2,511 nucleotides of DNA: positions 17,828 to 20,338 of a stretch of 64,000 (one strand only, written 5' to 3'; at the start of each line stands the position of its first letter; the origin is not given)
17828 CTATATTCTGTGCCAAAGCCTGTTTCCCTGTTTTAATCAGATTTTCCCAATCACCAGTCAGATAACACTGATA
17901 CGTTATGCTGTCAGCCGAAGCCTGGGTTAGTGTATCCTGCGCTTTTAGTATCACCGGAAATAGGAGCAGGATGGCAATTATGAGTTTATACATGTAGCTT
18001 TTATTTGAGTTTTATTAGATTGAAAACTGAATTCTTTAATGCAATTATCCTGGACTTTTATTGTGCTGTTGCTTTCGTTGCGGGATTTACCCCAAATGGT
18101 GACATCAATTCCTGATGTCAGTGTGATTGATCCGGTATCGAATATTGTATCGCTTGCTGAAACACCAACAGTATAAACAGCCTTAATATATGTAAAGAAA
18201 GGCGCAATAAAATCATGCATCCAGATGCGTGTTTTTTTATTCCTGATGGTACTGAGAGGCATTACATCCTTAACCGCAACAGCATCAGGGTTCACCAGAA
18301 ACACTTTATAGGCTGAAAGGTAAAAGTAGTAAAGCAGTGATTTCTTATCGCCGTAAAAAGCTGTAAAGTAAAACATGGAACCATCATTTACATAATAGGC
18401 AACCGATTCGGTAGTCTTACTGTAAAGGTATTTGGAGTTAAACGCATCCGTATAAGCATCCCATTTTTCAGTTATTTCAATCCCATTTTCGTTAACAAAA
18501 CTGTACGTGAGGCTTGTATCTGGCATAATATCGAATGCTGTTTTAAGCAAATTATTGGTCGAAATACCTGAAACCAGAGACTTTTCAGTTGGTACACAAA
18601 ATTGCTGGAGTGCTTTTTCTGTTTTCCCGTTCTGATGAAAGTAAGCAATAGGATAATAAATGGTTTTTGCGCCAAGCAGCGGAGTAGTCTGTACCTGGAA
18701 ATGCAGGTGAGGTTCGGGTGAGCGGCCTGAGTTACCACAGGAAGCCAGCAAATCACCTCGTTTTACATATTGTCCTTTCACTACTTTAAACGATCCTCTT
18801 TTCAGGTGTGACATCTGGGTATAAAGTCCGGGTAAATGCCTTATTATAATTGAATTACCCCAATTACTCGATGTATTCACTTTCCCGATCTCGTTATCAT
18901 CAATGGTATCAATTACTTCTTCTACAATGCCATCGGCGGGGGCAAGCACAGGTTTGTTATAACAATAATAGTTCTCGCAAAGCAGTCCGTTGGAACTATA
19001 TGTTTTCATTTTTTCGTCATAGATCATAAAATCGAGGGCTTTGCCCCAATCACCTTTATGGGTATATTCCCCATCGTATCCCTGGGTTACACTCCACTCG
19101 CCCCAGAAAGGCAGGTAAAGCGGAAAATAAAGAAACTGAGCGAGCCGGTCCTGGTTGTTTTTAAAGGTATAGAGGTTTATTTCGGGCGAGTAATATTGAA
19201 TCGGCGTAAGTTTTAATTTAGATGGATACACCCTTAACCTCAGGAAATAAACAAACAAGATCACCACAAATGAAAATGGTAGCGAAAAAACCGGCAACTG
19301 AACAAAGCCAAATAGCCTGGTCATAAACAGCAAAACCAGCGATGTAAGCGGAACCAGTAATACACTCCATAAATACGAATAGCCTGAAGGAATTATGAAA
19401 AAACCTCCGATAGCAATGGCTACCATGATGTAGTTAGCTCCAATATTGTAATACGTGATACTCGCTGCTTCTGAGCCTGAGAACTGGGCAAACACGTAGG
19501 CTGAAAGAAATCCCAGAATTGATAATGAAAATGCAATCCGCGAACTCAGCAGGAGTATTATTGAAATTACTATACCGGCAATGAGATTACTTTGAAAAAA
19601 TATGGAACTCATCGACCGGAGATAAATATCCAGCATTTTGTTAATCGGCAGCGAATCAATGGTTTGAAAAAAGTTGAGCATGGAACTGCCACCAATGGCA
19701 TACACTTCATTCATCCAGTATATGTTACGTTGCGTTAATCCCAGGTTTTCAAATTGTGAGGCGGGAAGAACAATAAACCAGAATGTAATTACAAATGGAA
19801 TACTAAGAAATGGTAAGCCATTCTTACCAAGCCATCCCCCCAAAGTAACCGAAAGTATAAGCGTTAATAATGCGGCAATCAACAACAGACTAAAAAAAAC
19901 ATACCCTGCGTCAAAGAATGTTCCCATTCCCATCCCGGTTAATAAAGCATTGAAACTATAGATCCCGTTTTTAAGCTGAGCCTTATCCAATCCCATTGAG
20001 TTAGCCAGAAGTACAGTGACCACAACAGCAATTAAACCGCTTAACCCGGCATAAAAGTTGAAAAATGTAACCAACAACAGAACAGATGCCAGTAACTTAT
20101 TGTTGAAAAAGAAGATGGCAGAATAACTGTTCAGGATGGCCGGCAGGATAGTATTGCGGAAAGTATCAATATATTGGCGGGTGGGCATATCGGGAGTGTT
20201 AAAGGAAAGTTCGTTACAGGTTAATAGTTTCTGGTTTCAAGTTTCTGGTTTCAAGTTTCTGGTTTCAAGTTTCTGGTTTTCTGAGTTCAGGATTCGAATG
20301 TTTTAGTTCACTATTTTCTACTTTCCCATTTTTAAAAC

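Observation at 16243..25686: Unassigned locus: PqqD-like chaperone, ATP-grasp ligase and PLP decarboxylase joined to a UT/M23 membrane fusion, OM barrel and TPR protein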

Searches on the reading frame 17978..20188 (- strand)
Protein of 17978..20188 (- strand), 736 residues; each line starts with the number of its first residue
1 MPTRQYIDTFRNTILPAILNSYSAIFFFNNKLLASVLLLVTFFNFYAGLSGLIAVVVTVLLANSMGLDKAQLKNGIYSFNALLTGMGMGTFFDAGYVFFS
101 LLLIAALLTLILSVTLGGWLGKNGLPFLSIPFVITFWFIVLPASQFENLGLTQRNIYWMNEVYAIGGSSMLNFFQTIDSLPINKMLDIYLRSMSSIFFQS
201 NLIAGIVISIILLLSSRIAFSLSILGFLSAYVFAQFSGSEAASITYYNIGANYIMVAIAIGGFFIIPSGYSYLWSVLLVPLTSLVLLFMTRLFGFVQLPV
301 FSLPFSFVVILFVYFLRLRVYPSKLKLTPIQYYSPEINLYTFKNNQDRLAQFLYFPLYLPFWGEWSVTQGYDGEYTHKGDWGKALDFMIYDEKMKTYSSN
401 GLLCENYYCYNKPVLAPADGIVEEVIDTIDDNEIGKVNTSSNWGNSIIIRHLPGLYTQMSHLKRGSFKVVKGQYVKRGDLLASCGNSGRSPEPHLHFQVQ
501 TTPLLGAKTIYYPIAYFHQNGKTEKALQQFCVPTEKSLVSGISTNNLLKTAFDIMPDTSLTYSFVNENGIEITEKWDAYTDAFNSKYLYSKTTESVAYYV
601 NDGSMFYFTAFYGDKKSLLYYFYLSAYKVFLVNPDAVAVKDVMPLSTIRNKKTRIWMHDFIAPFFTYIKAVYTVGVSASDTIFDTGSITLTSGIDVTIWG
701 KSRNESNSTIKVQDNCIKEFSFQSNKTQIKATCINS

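Call 3: search_protein_families(library=pfam, proteins=[window:17978-20188:-], max_evalue=0.01)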
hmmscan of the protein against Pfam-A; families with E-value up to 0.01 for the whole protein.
window:17978-20188:- (736 aa): 2 families
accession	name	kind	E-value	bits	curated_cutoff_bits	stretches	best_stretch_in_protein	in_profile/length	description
PF03253.19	UT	-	1.9e-51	175.4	25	1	17-315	3-290/292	Urea transporter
PF01551.29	Peptidase_M23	-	5.7e-16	58.9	28.7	1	411-501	13-89/96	Peptidase family M23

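Call 4: search_protein_families(library=ncbifam, proteins=[window:17978-20188:-], max_evalue=0.01)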
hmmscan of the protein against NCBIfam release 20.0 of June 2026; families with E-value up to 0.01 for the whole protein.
window:17978-20188:- (736 aa): 11 families
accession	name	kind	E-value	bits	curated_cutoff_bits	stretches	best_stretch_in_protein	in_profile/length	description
TIGR03441.1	urea_trans_yut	equivalog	3e-32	112.1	274.6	1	15-313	4-291/292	urea transporter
NF052530.1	Heli_ShapePgp3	exception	1.5e-12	47.3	300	1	444-500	198-252/270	peptidoglycan metallopeptidase Pgp3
NF008652.0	PRK11649.1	equivalog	3.5e-10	39.2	341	1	429-499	329-397/439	murein DD-endopeptidase MepM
NF052336.1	PdgHdaseHSB100310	equivalog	7.9e-10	38.6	500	1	434-501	78-143/316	peptidoglycan hydrolase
NF050804.1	CellDivDipMCaul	equivalog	5.1e-06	25.6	900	1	438-504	554-618/634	cell division endopeptidase DipM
NF041208.1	celldiv_DipM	equivalog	8.7e-06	25.2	740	1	442-500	349-405/419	cell division endopeptidase DipM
NF053825.1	PdgNdpepShyA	equivalog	1e-05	24.4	700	1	443-499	326-380/425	peptidoglycan DD-endopeptidase ShyA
NF053824.1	PdgNdpepShyC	equivalog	1.1e-05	24.5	700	1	442-499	325-380/429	peptidoglycan DD-endopeptidase ShyC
NF052529.1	PG_M23_Pgp6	exception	5.4e-05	22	600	1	442-499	364-419/452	peptidoglycan metallopeptidase Pgp6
NF004799.0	PRK06148.1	subfamily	0.0004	18.5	1128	1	408-507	448-545/1015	hypothetical protein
NF053738.1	S2SprSpoIIQBc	equivalog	0.00079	19.1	250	1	415-501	127-212/232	stage II sporulation protein SpoIIQ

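Call 32: find_homologous_proteins(query=window:17978-20188:-, max_evalue=0.00001)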
Query window:17978-20188:- (736 aa): 3288 proteins with E <= 0.00001 among 8000 candidates; the best 120 are listed.
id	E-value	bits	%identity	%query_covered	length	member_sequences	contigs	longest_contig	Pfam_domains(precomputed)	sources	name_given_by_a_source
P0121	0.0e+0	1652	100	100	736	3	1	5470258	PF01551.30,PF03253.20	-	-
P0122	0.0e+0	1532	92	100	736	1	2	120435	PF01551.30,PF03253.20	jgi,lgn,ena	-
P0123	0.0e+0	1471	87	100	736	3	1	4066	PF01551.30,PF03253.20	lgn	-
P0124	0.0e+0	1455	86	100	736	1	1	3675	PF01551.30,PF03253.20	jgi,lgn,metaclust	metaclust:\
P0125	0.0e+0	1408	82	100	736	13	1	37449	PF01551.30,PF03253.20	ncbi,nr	ncbi:MAG: urea transporter [Bacteroidales bacterium]|nr:urea transporter [Bacteroidales bacterium]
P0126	0.0e+0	1403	82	100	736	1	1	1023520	PF01551.30,PF03253.20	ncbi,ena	-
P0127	0.0e+0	1402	82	100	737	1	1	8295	PF01551.30,PF03253.20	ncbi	-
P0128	0.0e+0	1394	82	100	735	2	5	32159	PF01551.30,PF03253.20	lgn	-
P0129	0.0e+0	1371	82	98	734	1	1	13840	PF01551.30,PF03253.20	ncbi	-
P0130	0.0e+0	1341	79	100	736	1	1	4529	PF01551.30,PF03253.20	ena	-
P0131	0.0e+0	1336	79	100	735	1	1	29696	PF01551.30,PF03253.20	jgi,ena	-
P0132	0.0e+0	1334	79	100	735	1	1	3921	PF01551.30,PF03253.20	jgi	jgi:urea transporter/murein DD-endopeptidase MepM/ murein hydrolase activator NlpD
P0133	0.0e+0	1333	78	100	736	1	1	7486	PF01551.30,PF03253.20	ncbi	-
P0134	0.0e+0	1332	79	100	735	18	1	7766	PF01551.30,PF03253.20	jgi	-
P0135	0.0e+0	1329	79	100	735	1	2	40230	PF01551.30,PF03253.20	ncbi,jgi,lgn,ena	-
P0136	0.0e+0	1323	79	100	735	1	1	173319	PF01551.30,PF03253.20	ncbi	-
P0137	0.0e+0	1320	78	100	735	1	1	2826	PF01551.30,PF03253.20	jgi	-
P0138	0.0e+0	1319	78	100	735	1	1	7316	PF01551.30,PF03253.20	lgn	-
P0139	0.0e+0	1318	77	100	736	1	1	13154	PF01551.30,PF03253.20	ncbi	-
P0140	0.0e+0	1315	78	100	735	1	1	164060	PF01551.30,PF03253.20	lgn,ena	-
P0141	0.0e+0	1314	78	100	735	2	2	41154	PF01551.30,PF03253.20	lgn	-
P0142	0.0e+0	1311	77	100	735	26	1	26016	PF01551.30,PF03253.20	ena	-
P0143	0.0e+0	1310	77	100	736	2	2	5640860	PF01551.30,PF03253.20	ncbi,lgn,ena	-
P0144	0.0e+0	1307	76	100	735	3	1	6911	PF01551.30,PF03253.20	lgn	-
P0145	0.0e+0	1301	77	100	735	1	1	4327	PF01551.30,PF03253.20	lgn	-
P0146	0.0e+0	1300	76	100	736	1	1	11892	PF01551.30,PF03253.20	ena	-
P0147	0.0e+0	1300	76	100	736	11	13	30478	PF01551.30,PF03253.20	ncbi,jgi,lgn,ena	jgi:urea transporter/murein DD-endopeptidase MepM/ murein hydrolase activator NlpD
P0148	0.0e+0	1291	76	100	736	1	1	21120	PF01551.30,PF03253.20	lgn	-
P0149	0.0e+0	1283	76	100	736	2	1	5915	PF01551.30,PF03253.20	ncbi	ncbi:MAG: urea transporter [Bacteroidales bacterium]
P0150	0.0e+0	1280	75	100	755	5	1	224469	PF01551.30,PF03253.20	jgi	jgi:urea transporter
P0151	0.0e+0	1246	73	100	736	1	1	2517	PF01551.30,PF03253.20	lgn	-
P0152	0.0e+0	1245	74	100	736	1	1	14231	PF01551.30,PF03253.20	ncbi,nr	ncbi:MAG: urea transporter [Bacteroidia bacterium]|nr:urea transporter [Bacteroidia bacterium]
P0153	0.0e+0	1245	73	100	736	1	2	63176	PF01551.30,PF03253.20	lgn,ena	-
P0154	0.0e+0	1238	73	100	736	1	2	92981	PF01551.30,PF03253.20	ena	-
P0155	0.0e+0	1236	72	100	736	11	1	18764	PF01551.30,PF03253.20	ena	-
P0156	0.0e+0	1235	73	100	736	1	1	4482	PF01551.30,PF03253.20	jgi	-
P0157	0.0e+0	1234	73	100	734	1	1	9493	PF01551.30,PF03253.20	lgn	-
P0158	0.0e+0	1234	72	100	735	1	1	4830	PF01551.30,PF03253.20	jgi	-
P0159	0.0e+0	1230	73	98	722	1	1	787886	PF01551.30,PF03253.20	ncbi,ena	-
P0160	0.0e+0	1230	73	100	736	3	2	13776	PF01551.30,PF03253.20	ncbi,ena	-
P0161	0.0e+0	1222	71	100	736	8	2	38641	PF01551.30,PF03253.20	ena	-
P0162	0.0e+0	1221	72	100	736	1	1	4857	PF01551.30,PF03253.20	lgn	-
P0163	0.0e+0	1217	72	100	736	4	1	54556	PF01551.30,PF03253.20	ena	-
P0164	0.0e+0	1213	72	99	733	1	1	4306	PF01551.30,PF03253.20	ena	-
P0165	0.0e+0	1213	72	99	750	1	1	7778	PF01551.30,PF03253.20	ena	-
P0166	0.0e+0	1213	72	100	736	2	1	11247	PF01551.30,PF03253.20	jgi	-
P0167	0.0e+0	1213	72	100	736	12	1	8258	PF01551.30,PF03253.20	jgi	-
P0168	0.0e+0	1212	72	100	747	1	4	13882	PF01551.30,PF03253.20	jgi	jgi:urea transporter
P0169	0.0e+0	1212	72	100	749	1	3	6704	PF01551.30,PF03253.20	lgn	-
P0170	0.0e+0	1212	72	100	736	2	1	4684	PF01551.30,PF03253.20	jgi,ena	-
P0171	0.0e+0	1211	72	100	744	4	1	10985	PF01551.30,PF03253.20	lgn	-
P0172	0.0e+0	1209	71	100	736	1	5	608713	PF01551.30,PF03253.20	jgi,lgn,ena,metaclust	metaclust:\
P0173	0.0e+0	1208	80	88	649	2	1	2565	PF01551.30,PF03253.20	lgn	-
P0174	0.0e+0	1206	72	100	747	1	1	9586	PF01551.30,PF03253.20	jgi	jgi:urea transporter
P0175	0.0e+0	1206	71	100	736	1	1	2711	PF01551.30,PF03253.20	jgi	-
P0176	0.0e+0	1206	71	100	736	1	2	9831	PF01551.30,PF03253.20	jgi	-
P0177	0.0e+0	1205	71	100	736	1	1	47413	PF01551.30,PF03253.20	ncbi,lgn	-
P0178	0.0e+0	1205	71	100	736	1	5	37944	PF01551.30,PF03253.20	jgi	jgi:urea transporter/murein DD-endopeptidase MepM/ murein hydrolase activator NlpD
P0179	0.0e+0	1205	72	100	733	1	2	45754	PF01551.30,PF03253.20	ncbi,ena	ncbi:MAG: urea transporter [Bacteroidota bacterium]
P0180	0.0e+0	1204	70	100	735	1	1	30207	PF01551.30,PF03253.20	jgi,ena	jgi:urea transporter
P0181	0.0e+0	1204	71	100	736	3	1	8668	PF01551.30,PF03253.20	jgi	jgi:urea transporter/murein DD-endopeptidase MepM/ murein hydrolase activator NlpD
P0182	0.0e+0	1203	70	99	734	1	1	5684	PF01551.30,PF03253.20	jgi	jgi:urea transporter/murein DD-endopeptidase MepM/ murein hydrolase activator NlpD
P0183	0.0e+0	1202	72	99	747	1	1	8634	PF01551.30,PF03253.20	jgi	jgi:urea transporter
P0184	0.0e+0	1202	72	99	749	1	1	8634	PF01551.30,PF03253.20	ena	-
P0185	0.0e+0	1201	72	99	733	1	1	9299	PF01551.30,PF03253.20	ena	-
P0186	0.0e+0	1200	72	99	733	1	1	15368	PF01551.30,PF03253.20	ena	-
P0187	0.0e+0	1200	71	99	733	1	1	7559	PF01551.30,PF03253.20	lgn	-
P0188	0.0e+0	1200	71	100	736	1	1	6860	PF01551.30,PF03253.20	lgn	-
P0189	0.0e+0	1198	69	100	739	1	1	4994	PF01551.30,PF03253.20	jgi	jgi:urea transporter/murein DD-endopeptidase MepM/ murein hydrolase activator NlpD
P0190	0.0e+0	1195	71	100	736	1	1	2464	PF01551.30,PF03253.20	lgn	-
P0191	0.0e+0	1194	71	100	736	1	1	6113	PF01551.30,PF03253.20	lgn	-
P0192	0.0e+0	1192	71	100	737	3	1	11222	PF01551.30,PF03253.20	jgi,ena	-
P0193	0.0e+0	1192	70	99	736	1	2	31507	PF01551.30,PF03253.20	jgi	-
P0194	0.0e+0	1191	71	99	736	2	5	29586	PF01551.30,PF03253.20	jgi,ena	-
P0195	0.0e+0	1191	71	100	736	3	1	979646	PF01551.30,PF03253.20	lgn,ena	-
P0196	0.0e+0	1190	70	100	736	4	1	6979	PF01551.30,PF03253.20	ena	-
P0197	0.0e+0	1190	70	100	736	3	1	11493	PF01551.30,PF03253.20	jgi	-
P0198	0.0e+0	1189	70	100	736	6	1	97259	PF01551.30,PF03253.20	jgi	-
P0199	0.0e+0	1188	70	100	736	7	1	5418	PF01551.30,PF03253.20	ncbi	-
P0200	0.0e+0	1188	70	100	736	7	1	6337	PF01551.30,PF03253.20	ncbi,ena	-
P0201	0.0e+0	1187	71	99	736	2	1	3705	PF01551.30,PF03253.20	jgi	jgi:urea transporter/murein DD-endopeptidase MepM/ murein hydrolase activator NlpD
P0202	0.0e+0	1186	69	100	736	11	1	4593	PF01551.30,PF03253.20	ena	-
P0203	0.0e+0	1186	70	99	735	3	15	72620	PF01551.30,PF03253.20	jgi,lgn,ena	-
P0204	0.0e+0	1185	70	100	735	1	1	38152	PF01551.30,PF03253.20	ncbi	-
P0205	0.0e+0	1185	70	100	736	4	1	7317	PF01551.30,PF03253.20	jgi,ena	-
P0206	0.0e+0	1184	70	100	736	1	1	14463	PF01551.30,PF03253.20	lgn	-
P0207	0.0e+0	1182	70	99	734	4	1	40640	PF01551.30,PF03253.20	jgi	-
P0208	0.0e+0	1180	68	100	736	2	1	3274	PF01551.30,PF03253.20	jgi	jgi:urea transporter/murein DD-endopeptidase MepM/ murein hydrolase activator NlpD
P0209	0.0e+0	1178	68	100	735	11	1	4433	PF01551.30,PF03253.20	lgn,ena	-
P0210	0.0e+0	1178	70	99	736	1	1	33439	PF01551.30,PF03253.20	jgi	-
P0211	0.0e+0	1178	69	100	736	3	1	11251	PF01551.30,PF03253.20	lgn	-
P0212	0.0e+0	1178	69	100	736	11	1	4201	PF01551.30,PF03253.20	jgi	-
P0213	0.0e+0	1177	69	100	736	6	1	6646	PF01551.30,PF03253.20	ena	-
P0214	0.0e+0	1177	69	99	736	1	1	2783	PF01551.30,PF03253.20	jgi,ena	-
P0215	0.0e+0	1173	69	100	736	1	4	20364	PF01551.30,PF03253.20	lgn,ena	-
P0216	0.0e+0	1173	69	100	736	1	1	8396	PF01551.30,PF03253.20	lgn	-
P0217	0.0e+0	1172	69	100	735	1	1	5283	PF01551.30,PF03253.20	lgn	-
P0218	0.0e+0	1172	70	99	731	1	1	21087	PF01551.30,PF03253.20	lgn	-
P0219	0.0e+0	1172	68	99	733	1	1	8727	PF01551.30,PF03253.20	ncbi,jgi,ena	ncbi:MAG: urea transporter [Paludibacter sp.]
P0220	0.0e+0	1172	70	100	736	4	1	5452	PF01551.30,PF03253.20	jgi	jgi:urea transporter/murein DD-endopeptidase MepM/ murein hydrolase activator NlpD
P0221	0.0e+0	1171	69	100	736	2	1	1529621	PF01551.30,PF03253.20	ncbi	ncbi:MAG: urea transporter [Paludibacter sp.]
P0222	0.0e+0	1171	69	100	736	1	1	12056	PF01551.30,PF03253.20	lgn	-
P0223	0.0e+0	1170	71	96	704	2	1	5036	PF01551.30,PF03253.20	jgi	jgi:urea transporter/murein DD-endopeptidase MepM/ murein hydrolase activator NlpD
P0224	0.0e+0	1169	69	100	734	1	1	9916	PF01551.30,PF03253.20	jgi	jgi:urea transporter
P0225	0.0e+0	1168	73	96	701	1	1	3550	PF01551.30,PF03253.20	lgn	-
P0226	0.0e+0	1168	68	100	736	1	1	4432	PF01551.30,PF03253.20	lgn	-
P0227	0.0e+0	1167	69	100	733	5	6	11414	PF01551.30,PF03253.20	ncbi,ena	-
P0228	0.0e+0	1167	69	99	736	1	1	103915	PF01551.30,PF03253.20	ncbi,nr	ncbi:MAG: urea transporter [Paludibacter sp.]|nr:urea transporter [Paludibacter sp.]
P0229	0.0e+0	1166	69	100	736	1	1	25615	PF01551.30,PF03253.20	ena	-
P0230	0.0e+0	1166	69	100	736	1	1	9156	PF01551.30,PF03253.20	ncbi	-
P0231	0.0e+0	1166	69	100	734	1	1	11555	PF01551.30,PF03253.20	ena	-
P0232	0.0e+0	1165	69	99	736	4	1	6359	PF01551.30,PF03253.20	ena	-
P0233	0.0e+0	1163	68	99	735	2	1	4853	PF01551.30,PF03253.20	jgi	-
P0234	0.0e+0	1162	68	100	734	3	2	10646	PF01551.30,PF03253.20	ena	-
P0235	0.0e+0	1161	68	99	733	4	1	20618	PF01551.30,PF03253.20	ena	-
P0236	0.0e+0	1159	69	100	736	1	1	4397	PF01551.30,PF03253.20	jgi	jgi:urea transporter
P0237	0.0e+0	1159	68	100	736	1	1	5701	PF01551.30,PF03253.20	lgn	-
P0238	0.0e+0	1158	69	100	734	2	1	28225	PF01551.30,PF03253.20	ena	-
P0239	0.0e+0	1158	72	95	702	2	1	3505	PF01551.30,PF03253.20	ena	-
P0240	0.0e+0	1158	67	100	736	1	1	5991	PF01551.30,PF03253.20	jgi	jgi:urea transporter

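Call 42: find_encoding_contigs(protein=P0121, flank=10000, max_places=1)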
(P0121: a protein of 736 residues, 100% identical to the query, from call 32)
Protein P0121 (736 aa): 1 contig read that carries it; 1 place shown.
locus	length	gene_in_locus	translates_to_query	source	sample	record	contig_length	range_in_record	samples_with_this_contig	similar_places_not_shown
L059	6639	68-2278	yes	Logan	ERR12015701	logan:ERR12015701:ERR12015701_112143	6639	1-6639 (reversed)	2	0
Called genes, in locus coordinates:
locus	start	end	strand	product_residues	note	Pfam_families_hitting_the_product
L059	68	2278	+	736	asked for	PF03253:UT, PF01551:Peptidase_M23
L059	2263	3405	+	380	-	-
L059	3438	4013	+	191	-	PF23914:TPR_CcmH_CycH (faint), PF07719:TPR_2 (faint), PF13181:TPR_8 (faint), PF00515:TPR_1 (faint), PF13174:TPR_6 (faint), PF13428:TPR_14 (faint), PF13432:TPR_16 (faint), PF13414:TPR_11 (faint), +3 more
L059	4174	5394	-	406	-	PF00756:Esterase, PF07719:TPR_2 (faint), PF13424:TPR_12 (faint), PF00515:TPR_1 (faint)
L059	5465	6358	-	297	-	PF20329:DUF6624 (weak), PF00515:TPR_1 (faint), PF07719:TPR_2 (faint), PF13181:TPR_8 (faint), PF13431:TPR_17 (faint)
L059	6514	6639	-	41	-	?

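Call 45: predict_structure(alignment_id=A1)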
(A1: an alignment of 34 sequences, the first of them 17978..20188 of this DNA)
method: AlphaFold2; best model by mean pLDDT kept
length: 736 residues; sequences in the alignment: 34
mean_pLDDT: 50.2   pTM: 0.39
mean pLDDT of the five models: 50.2, 47.9, 46.0, 45.7, 45.2
residues with pLDDT >= 90: 10; 70-90: 130; 50-70: 143; < 50: 453
segments of 3 or more residues with pLDDT < 50: 21-34, 36-52, 65-68, 70-73, 75-410, 430-443, 449-457, 487-514, 650-667
pLDDT, mean of each block of 10 residues (from residue 1): 55 55 42 47 40 50 48 40 28 34 42 44 41 39 31 34 40 38 33 34 44 38 40 35 35 39 35 45 48 43 45 39 27 25 28 29 40 34 34 38 32 55 63 38 54 46 72 66 52 26 26 53 61 59 74 82 84 85 68 83 74 83 85 65 58 42 44 65 67 75 83 87 86 80
secondary structure, 60 per line:
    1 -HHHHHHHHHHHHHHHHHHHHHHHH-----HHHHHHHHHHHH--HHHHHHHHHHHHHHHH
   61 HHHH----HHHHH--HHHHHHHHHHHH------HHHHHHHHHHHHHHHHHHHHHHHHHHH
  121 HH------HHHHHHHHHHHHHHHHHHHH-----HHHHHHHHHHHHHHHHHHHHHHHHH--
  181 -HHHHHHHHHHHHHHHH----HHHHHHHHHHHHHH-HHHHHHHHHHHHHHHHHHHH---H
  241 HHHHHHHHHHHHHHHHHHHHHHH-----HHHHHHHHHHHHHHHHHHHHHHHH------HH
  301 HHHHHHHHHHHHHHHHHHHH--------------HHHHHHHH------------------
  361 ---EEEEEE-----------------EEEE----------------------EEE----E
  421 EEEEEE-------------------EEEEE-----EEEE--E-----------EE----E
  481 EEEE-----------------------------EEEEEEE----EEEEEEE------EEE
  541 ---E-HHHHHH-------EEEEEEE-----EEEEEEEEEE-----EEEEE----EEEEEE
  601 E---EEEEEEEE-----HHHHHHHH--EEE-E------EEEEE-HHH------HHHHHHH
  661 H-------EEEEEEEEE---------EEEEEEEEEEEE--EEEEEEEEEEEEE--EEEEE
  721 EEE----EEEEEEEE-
elements in order (helices of 4 or more, strands of 3 or more residues): H2-25 H31-42 H45-64 H69-73 H76-87 H94-122 H129-148 H154-178 H182-197 H202-215 H217-236 H240-263 H269-292 H299-320 H335-342 E364-369 E387-390 E413-415 E420-426 E446-450 E456-459 E480-484 E514-520 E525-531 E538-540 H546-551 E559-565 E571-580 E586-590 E595-601 E605-612 H618-625 E628-630 E639-643 H654-661 E669-677 E687-698 E701-713 E716-723 E728-735

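Call 57: search_protein_families(library=padloc, proteins=[window:17978-20188:-], max_evalue=0.01)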
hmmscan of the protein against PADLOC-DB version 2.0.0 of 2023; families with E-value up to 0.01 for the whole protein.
window:17978-20188:- (736 aa): 0 families

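Call 71: fold_search(model_id=the predicted structure, library=pdb)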
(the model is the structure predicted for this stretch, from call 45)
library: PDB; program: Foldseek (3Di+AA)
matches with E <= 10: 999; with E <= 0.001: 0
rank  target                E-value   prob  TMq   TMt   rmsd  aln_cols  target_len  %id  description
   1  6yj1_A                4.0e-03  1.00  0.10  0.37   8.0       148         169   22  The M23 peptidase domain of the Staphylococcal phage 2638A endolysin (released 2020-09-09)
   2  3buu_B                8.8e-03  0.75  0.12  0.28  13.7       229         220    6  Crystal structure of LolA superfamily protein NE2245 from Nitrosomonas europaea (released 2008-01-22)
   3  3fzx                  1.1e-02  0.84  0.11  0.28  15.1       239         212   10  CRYSTAL STRUCTURE OF A PUTATIVE EXPORTED PROTEIN WITH YMCC-LIKE FOLD (BF2203) FROM BACTEROIDES FRAGILIS NCTC 9343 AT 2.2 (released 2009-02-03)
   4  3buu_A                1.1e-02  0.66  0.10  0.24  13.7       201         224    9  Crystal structure of LolA superfamily protein NE2245 from Nitrosomonas europaea (released 2008-01-22)
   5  2w7q_B                1.4e-02  0.96  0.12  0.37   9.2       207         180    6  Structure of Pseudomonas aeruginosa LolA (released 2009-12-29)
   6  1iwl                  1.6e-02  0.96  0.12  0.38  11.8       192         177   16  Crystal Structure of the Lipoprotein Localization Factor, LolA (released 2003-07-15)
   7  2w7q_A                1.7e-02  0.98  0.13  0.39   9.3       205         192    6  Structure of Pseudomonas aeruginosa LolA (released 2009-12-29)
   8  5vx6_B                2.1e-02  0.21  0.07  0.17  18.1       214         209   11  Structure of Bacillus subtilis Inhibitor of motility (MotI/DgrA) (released 2017-11-22)
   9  5vx6_A                2.3e-02  0.18  0.07  0.17  17.3       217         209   12  Structure of Bacillus subtilis Inhibitor of motility (MotI/DgrA) (released 2017-11-22)
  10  9c89                  2.4e-02  0.87  0.11  0.34  11.0       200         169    9  Crystal structure of outer membrane lipoprotein carrier protein (LolA) from Ehrlichia chaffeensis (released 2024-06-19)
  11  4fvs_A                2.5e-02  0.87  0.13  0.32  10.8       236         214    9  Crystal structure of a putative lipoprotein (BDI_3050) from Parabacteroides distasonis ATCC 8503 at 2.70 A resolution (released 2012-07-25)
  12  2p4b_C                3.0e-02  0.80  0.10  0.23  12.9       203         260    9  Crystal structure of E.coli RseB (released 2007-05-22)
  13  2v43_A                3.7e-02  0.80  0.11  0.25  13.4       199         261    9  Crystal structure of RseB: a sensor for periplasmic stress response in E. coli (released 2007-08-28)
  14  1s5l_O                3.7e-02  0.09  0.07  0.14  17.3       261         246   10  Architecture of the photosynthetic oxygen evolving center (released 2004-02-24)
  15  9n9q_G                4.3e-02  0.12  0.06  0.04  21.7       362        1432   10  Cryo-EM structure of the RNA-guided transcription complex (released 2025-12-24)
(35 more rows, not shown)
